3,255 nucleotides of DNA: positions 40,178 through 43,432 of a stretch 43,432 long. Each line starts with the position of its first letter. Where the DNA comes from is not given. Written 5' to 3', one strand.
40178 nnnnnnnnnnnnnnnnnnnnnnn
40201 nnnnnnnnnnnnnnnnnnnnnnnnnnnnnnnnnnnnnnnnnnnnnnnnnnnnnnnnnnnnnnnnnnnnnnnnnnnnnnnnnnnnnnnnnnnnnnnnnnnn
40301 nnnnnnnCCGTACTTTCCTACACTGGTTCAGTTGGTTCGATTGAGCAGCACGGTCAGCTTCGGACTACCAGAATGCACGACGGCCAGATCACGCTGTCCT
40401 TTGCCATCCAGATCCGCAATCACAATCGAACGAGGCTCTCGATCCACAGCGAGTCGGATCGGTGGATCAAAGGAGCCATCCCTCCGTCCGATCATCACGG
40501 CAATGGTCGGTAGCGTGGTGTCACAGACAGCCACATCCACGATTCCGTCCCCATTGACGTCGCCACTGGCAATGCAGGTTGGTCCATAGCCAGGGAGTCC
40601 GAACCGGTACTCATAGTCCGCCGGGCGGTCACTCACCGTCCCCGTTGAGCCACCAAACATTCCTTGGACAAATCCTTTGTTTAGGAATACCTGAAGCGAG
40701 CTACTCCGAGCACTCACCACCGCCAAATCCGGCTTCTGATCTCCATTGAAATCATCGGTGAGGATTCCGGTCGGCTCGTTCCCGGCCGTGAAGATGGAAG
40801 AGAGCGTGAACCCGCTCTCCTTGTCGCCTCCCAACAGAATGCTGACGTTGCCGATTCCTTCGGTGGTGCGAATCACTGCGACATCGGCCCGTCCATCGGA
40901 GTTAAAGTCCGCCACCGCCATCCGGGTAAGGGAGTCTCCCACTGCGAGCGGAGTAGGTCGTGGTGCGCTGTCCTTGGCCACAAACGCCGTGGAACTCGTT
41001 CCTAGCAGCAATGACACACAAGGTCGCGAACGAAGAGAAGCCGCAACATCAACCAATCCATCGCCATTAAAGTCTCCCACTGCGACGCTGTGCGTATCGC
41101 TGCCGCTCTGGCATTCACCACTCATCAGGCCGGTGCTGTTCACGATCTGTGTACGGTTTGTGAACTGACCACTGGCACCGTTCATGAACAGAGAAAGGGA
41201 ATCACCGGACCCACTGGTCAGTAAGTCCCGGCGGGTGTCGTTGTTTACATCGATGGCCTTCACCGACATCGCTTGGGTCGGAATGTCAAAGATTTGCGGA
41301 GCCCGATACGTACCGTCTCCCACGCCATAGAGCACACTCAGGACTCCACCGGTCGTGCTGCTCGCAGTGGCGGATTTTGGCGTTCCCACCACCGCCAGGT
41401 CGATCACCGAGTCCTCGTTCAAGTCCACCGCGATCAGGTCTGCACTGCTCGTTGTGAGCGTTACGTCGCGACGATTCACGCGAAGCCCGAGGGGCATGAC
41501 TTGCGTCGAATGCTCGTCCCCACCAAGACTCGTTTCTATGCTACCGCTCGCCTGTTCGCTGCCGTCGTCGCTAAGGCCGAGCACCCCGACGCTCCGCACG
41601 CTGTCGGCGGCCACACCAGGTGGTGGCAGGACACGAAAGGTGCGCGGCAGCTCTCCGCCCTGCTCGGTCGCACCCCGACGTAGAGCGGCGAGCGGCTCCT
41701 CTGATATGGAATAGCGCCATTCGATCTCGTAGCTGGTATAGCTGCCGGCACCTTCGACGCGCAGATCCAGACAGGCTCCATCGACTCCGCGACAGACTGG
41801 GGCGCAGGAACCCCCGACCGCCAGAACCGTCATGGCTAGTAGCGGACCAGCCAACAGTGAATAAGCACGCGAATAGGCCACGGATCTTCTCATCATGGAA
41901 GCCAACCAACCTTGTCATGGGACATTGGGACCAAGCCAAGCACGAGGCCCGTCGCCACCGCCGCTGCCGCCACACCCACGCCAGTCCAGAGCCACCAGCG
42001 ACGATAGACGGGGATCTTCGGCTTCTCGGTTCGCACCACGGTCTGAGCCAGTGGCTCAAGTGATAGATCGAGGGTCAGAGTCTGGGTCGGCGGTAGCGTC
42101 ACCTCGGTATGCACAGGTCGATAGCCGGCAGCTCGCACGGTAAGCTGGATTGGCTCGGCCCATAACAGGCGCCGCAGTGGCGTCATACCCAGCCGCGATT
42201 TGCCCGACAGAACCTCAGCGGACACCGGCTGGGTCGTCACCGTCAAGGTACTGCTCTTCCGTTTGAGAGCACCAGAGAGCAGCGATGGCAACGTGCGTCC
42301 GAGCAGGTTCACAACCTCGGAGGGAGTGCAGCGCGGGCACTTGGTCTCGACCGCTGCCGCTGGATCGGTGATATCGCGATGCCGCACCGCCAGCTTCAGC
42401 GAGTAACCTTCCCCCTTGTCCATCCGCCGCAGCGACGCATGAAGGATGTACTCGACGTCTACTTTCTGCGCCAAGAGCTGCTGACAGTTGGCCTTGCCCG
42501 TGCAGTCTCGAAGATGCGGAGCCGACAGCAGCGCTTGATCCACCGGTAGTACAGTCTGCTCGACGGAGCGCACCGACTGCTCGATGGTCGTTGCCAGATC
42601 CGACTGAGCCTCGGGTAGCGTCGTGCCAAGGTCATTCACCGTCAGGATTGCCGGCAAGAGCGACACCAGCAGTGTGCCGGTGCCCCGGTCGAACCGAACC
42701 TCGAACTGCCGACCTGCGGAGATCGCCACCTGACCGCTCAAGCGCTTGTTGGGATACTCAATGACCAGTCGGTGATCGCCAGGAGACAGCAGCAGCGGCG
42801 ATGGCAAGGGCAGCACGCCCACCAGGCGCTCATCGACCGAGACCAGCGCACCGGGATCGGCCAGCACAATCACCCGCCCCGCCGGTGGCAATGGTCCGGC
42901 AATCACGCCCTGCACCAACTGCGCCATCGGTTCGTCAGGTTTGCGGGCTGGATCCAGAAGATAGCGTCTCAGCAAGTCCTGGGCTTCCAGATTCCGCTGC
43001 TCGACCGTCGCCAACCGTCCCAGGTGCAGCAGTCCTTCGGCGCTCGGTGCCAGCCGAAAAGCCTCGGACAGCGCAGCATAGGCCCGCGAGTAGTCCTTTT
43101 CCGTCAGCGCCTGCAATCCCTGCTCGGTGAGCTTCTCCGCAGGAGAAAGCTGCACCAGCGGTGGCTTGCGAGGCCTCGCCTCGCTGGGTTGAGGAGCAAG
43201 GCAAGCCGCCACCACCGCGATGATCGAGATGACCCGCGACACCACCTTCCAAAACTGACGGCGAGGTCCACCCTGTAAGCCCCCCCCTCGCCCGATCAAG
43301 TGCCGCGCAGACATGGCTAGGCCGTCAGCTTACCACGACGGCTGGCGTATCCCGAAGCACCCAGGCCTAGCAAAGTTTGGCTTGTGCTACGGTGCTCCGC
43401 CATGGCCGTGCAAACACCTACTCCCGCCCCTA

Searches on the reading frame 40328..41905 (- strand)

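Call 64: search_protein_families(library=pfam, proteins=[window:40328-41905:-], max_evalue=0.001)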
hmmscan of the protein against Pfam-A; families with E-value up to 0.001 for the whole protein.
window:40328-41905:- (525 aa): 2 families
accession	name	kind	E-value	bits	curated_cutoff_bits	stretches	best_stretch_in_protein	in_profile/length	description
PF13517.12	FG-GAP_3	-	4.3e-35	120.5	26.9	5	219-288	1-60/61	FG-GAP-like repeat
PF01839.29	FG-GAP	-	7e-17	61.3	22.1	2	329-356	5-36/37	FG-GAP repeat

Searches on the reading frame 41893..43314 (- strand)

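Call 64: search_protein_families(library=pfam, proteins=[window:41893-43314:-], max_evalue=0.001)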
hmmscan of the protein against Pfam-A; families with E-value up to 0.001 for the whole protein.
window:41893-43314:- (473 aa): 2 families
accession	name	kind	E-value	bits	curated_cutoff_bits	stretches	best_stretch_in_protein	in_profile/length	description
PF08308.17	PEGA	-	5.4e-12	45.9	20.8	1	355-421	2-69/71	PEGA domain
PF13620.12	CarboxypepD_reg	-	0.00048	20.9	32.3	0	384-420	45-82/82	Carboxypeptidase regulatory-like domain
